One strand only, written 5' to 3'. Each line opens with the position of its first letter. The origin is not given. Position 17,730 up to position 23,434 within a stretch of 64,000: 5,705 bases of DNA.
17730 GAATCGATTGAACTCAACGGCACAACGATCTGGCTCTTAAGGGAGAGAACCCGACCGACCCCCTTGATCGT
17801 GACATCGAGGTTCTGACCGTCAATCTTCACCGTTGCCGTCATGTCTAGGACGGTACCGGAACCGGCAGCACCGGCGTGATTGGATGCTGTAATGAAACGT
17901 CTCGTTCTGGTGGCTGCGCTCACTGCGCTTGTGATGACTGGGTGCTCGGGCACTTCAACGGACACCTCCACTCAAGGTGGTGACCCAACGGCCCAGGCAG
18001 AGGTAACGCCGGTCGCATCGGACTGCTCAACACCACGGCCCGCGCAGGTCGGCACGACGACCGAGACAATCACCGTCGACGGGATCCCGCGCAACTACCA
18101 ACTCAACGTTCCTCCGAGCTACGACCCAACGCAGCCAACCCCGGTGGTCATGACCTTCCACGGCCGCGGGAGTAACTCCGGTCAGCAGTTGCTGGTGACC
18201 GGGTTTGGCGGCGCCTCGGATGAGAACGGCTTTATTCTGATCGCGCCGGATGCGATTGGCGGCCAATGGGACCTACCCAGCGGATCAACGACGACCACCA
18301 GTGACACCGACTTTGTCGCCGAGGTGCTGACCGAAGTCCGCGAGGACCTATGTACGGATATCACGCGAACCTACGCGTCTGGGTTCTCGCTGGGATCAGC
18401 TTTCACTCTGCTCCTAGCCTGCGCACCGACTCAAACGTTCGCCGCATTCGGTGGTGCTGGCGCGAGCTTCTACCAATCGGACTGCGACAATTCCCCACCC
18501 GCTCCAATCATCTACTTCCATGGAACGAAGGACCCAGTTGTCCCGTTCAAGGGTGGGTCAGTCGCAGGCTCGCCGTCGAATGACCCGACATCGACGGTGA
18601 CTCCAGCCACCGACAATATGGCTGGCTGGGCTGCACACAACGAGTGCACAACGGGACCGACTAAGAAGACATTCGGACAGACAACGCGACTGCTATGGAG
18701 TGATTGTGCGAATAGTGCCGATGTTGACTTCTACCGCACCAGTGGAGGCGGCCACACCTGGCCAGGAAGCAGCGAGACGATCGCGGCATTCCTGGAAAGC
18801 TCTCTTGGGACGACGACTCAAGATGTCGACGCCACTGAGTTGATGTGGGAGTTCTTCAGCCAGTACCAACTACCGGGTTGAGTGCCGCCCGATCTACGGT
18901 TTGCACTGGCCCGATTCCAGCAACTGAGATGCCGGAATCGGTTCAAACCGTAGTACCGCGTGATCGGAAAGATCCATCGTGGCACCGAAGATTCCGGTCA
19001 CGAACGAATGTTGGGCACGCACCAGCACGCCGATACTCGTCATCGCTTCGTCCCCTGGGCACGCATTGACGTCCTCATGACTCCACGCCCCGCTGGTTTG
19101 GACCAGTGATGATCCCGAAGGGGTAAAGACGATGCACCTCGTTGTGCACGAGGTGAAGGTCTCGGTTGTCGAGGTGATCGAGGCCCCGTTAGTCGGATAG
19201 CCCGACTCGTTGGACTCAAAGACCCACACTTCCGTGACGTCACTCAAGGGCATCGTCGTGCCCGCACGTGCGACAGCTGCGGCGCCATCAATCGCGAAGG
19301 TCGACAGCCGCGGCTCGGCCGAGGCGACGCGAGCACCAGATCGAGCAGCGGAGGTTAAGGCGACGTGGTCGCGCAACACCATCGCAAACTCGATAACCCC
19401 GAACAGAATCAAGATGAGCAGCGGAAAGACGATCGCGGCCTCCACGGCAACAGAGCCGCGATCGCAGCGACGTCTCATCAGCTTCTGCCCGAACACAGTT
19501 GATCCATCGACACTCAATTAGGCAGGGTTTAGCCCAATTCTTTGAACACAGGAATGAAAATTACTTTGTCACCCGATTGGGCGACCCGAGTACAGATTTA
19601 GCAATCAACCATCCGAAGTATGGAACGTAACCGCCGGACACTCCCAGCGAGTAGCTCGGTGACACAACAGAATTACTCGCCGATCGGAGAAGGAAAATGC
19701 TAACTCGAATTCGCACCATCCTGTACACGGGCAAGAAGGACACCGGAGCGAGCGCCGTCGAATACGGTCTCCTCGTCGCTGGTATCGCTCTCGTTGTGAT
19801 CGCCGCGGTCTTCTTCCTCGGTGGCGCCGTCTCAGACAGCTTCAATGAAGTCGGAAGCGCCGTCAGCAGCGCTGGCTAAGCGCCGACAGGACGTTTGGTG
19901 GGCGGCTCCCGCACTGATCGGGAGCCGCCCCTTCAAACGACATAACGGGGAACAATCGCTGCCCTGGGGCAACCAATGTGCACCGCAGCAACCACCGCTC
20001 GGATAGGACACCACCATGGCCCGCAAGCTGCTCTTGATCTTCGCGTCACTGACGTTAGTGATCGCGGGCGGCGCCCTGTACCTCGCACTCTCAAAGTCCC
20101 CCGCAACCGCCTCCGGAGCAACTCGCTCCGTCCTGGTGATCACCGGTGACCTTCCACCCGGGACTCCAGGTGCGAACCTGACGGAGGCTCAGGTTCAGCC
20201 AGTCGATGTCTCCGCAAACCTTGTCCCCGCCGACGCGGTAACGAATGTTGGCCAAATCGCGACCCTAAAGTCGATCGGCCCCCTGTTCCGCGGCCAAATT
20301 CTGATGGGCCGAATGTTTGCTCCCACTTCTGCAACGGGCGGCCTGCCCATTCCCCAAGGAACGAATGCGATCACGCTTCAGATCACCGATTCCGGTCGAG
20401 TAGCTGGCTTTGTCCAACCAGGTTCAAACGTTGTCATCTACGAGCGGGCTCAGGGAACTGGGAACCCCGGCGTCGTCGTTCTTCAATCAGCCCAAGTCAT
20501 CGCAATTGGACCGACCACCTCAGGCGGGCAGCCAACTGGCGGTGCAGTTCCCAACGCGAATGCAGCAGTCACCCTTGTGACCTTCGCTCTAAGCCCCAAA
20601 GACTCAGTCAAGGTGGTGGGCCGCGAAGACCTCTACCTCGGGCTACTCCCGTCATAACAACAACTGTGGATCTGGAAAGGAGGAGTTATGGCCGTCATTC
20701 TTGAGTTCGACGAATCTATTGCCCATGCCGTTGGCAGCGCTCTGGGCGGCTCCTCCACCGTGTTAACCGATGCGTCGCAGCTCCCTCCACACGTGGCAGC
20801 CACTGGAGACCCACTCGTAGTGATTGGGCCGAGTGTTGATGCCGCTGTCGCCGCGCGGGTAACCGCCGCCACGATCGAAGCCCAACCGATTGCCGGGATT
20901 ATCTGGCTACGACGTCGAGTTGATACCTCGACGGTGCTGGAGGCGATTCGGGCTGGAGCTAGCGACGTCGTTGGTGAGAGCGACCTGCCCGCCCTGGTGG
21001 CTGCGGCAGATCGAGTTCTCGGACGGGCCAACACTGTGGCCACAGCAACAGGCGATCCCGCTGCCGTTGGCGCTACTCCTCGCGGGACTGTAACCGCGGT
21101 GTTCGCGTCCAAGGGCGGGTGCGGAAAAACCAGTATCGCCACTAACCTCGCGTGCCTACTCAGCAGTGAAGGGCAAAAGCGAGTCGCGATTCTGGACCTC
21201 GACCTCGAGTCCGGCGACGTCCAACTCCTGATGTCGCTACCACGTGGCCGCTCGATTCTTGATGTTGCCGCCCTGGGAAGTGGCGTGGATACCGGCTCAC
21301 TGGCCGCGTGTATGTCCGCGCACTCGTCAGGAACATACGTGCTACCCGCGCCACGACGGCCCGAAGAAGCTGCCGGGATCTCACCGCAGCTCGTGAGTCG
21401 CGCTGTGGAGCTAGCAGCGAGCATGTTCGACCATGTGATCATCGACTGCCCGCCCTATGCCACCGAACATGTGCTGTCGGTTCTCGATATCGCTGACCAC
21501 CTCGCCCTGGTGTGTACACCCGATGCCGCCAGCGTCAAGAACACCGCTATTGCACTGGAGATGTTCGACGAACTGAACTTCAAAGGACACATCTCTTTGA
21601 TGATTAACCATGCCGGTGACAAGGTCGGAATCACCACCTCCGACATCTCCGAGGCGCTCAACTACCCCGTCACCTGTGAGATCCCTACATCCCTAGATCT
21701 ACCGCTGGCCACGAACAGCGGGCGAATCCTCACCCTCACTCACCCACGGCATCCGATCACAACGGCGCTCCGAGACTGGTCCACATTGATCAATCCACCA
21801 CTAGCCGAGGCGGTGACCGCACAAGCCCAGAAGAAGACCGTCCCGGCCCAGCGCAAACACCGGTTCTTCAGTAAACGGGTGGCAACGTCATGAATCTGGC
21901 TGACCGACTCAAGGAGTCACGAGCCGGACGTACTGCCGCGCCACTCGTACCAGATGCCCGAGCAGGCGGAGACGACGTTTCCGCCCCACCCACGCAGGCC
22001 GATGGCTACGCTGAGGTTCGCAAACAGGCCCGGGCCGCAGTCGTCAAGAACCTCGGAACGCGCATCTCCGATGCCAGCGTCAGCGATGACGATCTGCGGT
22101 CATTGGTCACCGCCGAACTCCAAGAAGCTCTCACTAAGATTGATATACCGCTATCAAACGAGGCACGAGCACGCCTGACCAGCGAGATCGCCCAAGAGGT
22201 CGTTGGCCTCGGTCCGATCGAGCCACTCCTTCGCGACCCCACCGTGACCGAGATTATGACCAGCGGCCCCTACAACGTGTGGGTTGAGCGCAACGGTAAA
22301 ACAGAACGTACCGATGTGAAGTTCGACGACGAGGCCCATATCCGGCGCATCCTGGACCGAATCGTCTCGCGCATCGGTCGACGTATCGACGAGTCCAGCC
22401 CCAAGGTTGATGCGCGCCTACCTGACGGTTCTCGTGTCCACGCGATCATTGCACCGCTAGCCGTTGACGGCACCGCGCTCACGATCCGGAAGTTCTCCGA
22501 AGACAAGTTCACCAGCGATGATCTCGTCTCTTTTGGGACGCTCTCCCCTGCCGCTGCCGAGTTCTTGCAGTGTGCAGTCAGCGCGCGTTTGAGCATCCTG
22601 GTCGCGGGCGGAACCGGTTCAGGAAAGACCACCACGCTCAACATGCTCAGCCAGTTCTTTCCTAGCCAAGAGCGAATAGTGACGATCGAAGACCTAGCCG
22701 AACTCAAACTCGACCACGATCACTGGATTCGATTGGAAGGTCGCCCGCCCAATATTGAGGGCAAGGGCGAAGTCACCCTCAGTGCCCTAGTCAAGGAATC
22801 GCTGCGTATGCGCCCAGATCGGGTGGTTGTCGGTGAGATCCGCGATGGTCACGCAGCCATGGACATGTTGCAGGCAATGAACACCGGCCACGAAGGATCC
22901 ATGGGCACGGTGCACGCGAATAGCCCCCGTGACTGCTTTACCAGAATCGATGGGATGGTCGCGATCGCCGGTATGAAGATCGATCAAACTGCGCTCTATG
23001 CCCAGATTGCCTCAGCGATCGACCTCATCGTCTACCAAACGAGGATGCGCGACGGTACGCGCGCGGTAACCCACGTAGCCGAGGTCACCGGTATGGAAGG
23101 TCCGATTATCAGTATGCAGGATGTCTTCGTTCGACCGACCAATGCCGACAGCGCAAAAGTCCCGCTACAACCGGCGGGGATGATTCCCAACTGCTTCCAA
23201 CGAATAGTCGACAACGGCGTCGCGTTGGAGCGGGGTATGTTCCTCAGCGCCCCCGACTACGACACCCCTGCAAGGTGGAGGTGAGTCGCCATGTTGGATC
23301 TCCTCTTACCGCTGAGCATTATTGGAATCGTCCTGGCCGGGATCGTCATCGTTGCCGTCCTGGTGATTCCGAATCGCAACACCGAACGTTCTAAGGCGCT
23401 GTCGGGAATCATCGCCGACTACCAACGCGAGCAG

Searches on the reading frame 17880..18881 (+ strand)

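Call 7: search_protein_families(library=pfam, proteins=[window:17880-18881:+], max_evalue=0.01)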
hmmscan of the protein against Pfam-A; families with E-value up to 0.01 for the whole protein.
window:17880-18881:+ (333 aa): 3 families
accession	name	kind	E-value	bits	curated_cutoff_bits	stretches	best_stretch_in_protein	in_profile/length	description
PF00561.26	Abhydrolase_1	-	0.00093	19.4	25.8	0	88-182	1-89/245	alpha/beta hydrolase fold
PF02230.22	Abhydrolase_2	-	0.0011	19.3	23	1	159-227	102-176/217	Phospholipase/Carboxylesterase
PF00756.26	Esterase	-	0.0039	17.4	22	1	71-188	8-141/251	Putative esterase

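Call 38: search_protein_families(library=ncbifam, proteins=[window:17880-18881:+], max_evalue=0.01)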
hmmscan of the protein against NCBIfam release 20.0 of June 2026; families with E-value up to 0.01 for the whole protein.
window:17880-18881:+ (333 aa): 3 families
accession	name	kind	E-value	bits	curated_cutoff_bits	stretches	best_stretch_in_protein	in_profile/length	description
NF050058.1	e_dPHAscl_type1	hypoth_equivalog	1.2e-36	126.6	150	1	68-326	5-276/276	extracellular catalytic domain type 1 short-chain-length polyhydroxyalkanoate depolymerase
TIGR01840.1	esterase_phb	subfamily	5.2e-08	32.6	107.85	1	84-201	10-134/213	PHB depolymerase family esterase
NF050057.1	e_dPHAmcl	equivalog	1e-05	25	270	1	65-224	25-208/252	extracellular medium-chain-length polyhydroxyalkanoate depolymerase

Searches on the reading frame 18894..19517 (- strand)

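Call 7: search_protein_families(library=pfam, proteins=[window:18894-19517:-], max_evalue=0.01)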
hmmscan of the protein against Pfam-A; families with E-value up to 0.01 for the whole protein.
window:18894-19517:- (207 aa): 1 family
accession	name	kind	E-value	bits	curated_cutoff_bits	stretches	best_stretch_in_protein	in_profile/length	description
PF07811.17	TadE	-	7.9e-15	55.2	22.9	1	21-63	1-43/43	TadE-like protein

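Call 38: search_protein_families(library=ncbifam, proteins=[window:18894-19517:-], max_evalue=0.01)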
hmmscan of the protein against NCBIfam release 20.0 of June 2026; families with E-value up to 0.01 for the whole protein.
window:18894-19517:- (207 aa): 1 family
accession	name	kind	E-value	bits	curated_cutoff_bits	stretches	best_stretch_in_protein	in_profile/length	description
NF041390.1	TadE_Rv3655c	subfamily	6.6e-07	29.8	40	1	25-95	1-70/101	TadE family type IV pilus minor pilin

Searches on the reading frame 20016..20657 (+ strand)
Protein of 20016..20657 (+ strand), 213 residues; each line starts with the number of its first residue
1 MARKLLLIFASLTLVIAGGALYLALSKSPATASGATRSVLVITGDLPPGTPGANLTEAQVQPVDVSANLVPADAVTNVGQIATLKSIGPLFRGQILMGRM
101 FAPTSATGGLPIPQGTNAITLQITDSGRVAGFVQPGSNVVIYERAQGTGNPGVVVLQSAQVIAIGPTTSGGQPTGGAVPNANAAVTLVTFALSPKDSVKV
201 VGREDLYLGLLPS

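Call 7: search_protein_families(library=pfam, proteins=[window:20016-20657:+], max_evalue=0.01)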
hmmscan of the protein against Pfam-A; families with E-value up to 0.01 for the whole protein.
window:20016-20657:+ (213 aa): 1 family
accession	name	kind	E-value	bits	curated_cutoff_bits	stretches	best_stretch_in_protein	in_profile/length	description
PF16976.10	RcpC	-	2.4e-09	37.6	28.8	1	112-201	7-101/114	Flp pilus assembly protein RcpC/CpaB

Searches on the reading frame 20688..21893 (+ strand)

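Call 7: search_protein_families(library=pfam, proteins=[window:20688-21893:+], max_evalue=0.01)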
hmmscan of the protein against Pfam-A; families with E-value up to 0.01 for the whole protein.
window:20688-21893:+ (401 aa): 6 families
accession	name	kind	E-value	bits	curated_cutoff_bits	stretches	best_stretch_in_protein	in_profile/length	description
PF10609.15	ParA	-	1.4e-14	54.6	27.1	1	135-362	5-239/246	NUBPL iron-transfer P-loop NTPase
PF13614.12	AAA_31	-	2.7e-10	40.9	27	1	135-173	3-40/177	AAA domain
PF01656.29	CbiA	-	6.7e-08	33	25.4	1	137-177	2-41/125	CobQ/CobB/MinD/ParA nucleotide binding domain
PF09140.17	MipZ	-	8.6e-05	22.4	20.7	0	140-174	7-40/262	ATPase MipZ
PF06564.18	CBP_BcsQ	-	8.8e-05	22.6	21.3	0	236-282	105-151/234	Cellulose biosynthesis protein BcsQ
PF02374.21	ArsA_ATPase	-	0.0035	17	24.3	0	138-166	5-33/305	Anion-transporting ATPase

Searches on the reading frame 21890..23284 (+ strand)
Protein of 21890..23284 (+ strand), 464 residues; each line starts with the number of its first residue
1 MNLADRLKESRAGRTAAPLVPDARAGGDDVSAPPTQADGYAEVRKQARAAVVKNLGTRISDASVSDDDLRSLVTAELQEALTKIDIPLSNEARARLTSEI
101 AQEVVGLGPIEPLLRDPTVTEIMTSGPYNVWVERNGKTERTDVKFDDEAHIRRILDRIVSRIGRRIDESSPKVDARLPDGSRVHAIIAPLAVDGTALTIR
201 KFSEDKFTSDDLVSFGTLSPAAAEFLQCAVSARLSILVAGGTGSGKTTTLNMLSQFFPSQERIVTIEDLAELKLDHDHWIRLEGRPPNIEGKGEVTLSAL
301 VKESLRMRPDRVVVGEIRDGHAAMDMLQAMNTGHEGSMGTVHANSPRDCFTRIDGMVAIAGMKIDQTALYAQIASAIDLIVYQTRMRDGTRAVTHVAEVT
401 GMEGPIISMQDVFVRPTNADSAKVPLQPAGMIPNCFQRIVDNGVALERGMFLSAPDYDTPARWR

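Call 4: search_protein_families(library=pfam, proteins=[window:21890-23284:+], max_evalue=0.01)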
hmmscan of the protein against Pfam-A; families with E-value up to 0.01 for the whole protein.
window:21890-23284:+ (464 aa): 4 families
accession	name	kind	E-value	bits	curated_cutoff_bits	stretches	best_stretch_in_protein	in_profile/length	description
PF00437.27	T2SSE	-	1e-64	219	24.9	1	106-387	4-279/370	Type II/IV secretion system protein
PF06414.18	Zeta_toxin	-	0.00041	20.3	22.3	1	234-267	17-50/199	Zeta toxin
PF13401.12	AAA_22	-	0.0026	18.5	27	0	233-267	5-40/130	AAA domain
PF00005.33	ABC_tran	-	0.0065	17.5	25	0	236-267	14-45/137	ABC transporter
